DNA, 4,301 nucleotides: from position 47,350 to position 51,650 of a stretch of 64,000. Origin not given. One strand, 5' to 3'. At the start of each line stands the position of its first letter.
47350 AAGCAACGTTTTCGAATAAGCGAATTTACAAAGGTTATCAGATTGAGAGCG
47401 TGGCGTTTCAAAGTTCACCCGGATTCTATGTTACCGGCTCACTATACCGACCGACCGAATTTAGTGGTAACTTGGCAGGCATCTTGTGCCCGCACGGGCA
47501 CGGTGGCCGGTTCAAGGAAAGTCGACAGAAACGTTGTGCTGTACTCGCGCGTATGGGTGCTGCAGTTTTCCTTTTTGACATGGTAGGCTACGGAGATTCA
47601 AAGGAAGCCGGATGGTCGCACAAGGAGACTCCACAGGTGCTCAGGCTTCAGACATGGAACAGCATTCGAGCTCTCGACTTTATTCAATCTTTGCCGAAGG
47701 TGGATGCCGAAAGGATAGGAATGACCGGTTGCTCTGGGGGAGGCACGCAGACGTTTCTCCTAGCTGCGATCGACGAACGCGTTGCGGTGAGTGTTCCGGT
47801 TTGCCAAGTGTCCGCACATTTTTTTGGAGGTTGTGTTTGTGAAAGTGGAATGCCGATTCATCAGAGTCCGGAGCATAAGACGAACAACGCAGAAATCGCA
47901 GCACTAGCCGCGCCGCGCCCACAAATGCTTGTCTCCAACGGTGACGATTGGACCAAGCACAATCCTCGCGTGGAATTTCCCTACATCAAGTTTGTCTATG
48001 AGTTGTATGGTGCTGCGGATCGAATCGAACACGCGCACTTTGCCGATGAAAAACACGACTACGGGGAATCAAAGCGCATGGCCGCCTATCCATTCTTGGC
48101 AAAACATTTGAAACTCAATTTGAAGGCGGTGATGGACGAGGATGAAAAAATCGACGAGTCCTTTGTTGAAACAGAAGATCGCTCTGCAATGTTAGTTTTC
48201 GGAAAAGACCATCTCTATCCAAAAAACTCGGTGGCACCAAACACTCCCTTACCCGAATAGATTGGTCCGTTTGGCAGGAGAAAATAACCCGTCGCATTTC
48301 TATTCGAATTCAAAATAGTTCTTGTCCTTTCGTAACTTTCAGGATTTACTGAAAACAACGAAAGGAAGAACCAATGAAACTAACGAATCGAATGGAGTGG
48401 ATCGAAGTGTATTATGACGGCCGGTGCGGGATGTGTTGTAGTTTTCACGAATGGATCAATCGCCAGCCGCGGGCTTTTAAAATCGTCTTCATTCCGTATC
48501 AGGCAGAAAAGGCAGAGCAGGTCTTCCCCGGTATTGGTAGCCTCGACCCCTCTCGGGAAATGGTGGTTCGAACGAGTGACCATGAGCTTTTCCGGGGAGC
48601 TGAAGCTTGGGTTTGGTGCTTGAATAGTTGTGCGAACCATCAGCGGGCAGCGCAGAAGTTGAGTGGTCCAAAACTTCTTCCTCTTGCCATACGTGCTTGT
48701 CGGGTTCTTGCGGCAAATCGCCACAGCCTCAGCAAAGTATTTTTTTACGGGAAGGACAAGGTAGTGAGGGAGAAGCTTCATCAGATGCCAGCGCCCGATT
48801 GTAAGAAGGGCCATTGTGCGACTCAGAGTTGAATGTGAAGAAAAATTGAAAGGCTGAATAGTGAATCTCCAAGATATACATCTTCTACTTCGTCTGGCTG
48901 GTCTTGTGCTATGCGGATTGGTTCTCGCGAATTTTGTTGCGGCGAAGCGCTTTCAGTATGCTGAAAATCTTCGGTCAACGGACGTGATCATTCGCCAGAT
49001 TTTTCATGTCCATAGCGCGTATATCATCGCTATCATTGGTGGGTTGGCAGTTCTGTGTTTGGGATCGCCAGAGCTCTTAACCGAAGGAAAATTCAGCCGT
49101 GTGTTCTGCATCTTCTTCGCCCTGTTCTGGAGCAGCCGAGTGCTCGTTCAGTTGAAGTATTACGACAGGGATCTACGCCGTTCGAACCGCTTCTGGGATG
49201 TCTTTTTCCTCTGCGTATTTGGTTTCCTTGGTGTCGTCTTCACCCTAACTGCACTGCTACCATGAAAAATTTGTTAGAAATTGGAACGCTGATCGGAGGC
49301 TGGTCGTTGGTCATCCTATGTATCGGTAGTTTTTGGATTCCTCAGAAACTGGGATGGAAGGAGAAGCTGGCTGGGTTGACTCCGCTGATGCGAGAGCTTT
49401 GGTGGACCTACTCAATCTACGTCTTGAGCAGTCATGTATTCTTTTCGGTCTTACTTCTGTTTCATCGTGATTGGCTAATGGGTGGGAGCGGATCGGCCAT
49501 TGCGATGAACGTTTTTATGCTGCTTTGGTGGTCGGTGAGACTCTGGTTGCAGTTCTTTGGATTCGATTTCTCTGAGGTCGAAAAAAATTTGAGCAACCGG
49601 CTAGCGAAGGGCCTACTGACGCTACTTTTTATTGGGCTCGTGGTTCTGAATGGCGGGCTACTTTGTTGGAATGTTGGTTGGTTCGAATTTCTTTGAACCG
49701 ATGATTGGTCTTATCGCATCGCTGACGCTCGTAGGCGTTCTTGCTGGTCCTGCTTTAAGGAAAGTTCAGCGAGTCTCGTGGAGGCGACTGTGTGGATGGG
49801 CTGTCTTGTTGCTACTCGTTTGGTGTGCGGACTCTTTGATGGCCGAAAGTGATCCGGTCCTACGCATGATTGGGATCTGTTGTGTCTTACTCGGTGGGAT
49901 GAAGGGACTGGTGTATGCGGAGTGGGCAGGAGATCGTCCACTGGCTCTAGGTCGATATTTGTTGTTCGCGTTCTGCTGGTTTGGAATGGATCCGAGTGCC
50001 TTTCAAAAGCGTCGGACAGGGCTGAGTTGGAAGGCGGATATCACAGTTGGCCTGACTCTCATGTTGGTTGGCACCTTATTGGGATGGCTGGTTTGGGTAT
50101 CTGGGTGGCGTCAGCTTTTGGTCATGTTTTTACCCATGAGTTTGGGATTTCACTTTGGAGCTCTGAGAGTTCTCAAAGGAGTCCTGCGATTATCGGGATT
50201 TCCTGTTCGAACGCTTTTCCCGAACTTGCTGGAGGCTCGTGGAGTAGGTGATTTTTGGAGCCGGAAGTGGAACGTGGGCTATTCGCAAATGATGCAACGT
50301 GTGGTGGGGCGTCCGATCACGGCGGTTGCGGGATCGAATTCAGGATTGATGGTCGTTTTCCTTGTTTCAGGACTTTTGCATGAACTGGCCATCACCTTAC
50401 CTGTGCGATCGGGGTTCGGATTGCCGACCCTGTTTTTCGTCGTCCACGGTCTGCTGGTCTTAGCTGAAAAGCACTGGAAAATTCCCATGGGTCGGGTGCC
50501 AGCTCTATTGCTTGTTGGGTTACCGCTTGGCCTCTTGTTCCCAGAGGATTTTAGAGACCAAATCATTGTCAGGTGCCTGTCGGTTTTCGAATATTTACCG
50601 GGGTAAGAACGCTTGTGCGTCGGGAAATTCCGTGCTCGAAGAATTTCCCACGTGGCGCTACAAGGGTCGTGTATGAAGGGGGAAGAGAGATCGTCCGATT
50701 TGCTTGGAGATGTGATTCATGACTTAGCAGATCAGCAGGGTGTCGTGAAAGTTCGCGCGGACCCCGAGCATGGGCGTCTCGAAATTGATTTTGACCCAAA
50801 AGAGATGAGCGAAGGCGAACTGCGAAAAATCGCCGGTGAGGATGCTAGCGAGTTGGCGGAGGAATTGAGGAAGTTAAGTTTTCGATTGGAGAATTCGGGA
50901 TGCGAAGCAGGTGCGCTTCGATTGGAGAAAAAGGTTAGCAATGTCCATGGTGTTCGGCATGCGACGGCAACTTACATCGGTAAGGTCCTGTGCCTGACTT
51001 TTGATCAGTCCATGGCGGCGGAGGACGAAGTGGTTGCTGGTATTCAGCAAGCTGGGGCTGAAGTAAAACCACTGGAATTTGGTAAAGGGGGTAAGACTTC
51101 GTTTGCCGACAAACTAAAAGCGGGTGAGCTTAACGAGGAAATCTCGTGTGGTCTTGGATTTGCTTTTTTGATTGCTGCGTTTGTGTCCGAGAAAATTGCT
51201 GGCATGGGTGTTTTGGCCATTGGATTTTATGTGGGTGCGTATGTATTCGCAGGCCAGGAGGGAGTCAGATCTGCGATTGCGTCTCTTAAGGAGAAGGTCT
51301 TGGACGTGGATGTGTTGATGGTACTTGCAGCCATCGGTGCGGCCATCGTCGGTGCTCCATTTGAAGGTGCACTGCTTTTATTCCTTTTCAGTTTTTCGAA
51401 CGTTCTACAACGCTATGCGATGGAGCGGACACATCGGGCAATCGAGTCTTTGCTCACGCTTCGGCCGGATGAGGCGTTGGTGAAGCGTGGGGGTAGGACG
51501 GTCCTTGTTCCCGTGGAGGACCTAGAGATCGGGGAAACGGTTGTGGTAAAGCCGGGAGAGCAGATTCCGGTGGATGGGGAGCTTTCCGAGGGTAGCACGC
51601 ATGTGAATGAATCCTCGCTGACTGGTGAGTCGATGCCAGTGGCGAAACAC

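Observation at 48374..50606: Uncharacterised four-gene membrane system: DCC1 oxidoreductase, tandem paralogous 4-TM proteins and an MBOAT acyltransferase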

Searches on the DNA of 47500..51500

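Call 30: search_rna_families(source=window, start=47500, end=51500, threshold=evalue, max_evalue=1)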
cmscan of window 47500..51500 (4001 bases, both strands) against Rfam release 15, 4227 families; matches with E-value up to 1: 1.
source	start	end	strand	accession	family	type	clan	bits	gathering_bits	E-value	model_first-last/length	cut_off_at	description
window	48828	48876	+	RF01306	sR52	Gene; snRNA; snoRNA; CD-box;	-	19.2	50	0.87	1-60/60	no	Small nucleolar RNA sR52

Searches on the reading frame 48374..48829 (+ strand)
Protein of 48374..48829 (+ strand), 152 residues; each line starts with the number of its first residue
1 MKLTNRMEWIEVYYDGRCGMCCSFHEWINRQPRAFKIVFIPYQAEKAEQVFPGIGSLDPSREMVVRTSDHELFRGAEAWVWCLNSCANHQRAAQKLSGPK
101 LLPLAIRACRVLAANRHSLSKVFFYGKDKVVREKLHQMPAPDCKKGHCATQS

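Call 3: search_protein_families(library=pfam, proteins=[window:48374-48829:+], max_evalue=1)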
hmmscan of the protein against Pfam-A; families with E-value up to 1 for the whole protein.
window:48374-48829:+ (152 aa): 1 family
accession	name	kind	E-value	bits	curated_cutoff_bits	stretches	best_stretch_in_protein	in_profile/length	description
PF04134.17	DCC1-like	-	3.4e-12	48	27.8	1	12-120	1-111/113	DCC1-like thiol-disulfide oxidoreductase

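Call 4: search_protein_families(library=ncbifam, proteins=[window:48374-48829:+], max_evalue=1)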
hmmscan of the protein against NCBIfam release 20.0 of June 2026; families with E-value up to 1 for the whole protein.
window:48374-48829:+ (152 aa): 0 families

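Call 21: search_solved_structures(query=window:48374-48829:+, max_evalue=10, show_alignments=1)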
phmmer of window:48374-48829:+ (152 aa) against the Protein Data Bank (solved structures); distinct sequences matched with E-value up to 10: 2.
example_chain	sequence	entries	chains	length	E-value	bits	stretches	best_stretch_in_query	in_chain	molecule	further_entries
11hr_A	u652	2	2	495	0.0027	20.7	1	28-134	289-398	IscB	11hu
3otg_A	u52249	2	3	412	1.7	11.6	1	79-142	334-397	CalG1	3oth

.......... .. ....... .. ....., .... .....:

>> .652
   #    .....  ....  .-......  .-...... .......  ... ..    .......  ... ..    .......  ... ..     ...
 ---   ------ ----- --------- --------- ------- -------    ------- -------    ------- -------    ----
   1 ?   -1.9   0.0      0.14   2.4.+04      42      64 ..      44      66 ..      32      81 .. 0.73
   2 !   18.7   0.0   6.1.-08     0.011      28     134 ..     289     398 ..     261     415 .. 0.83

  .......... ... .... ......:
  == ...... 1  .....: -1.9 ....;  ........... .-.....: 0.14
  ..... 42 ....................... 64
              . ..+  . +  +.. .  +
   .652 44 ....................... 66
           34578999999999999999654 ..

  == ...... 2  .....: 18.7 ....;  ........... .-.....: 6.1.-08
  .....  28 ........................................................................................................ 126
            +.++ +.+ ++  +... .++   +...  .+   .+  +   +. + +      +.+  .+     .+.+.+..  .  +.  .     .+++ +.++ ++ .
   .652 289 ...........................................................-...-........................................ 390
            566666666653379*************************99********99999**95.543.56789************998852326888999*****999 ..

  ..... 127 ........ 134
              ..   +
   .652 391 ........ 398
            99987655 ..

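Call 93: search_protein_families(library=padloc, proteins=[window:48374-48829:+], max_evalue=0.01)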
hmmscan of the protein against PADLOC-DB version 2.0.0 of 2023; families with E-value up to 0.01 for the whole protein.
window:48374-48829:+ (152 aa): 0 families
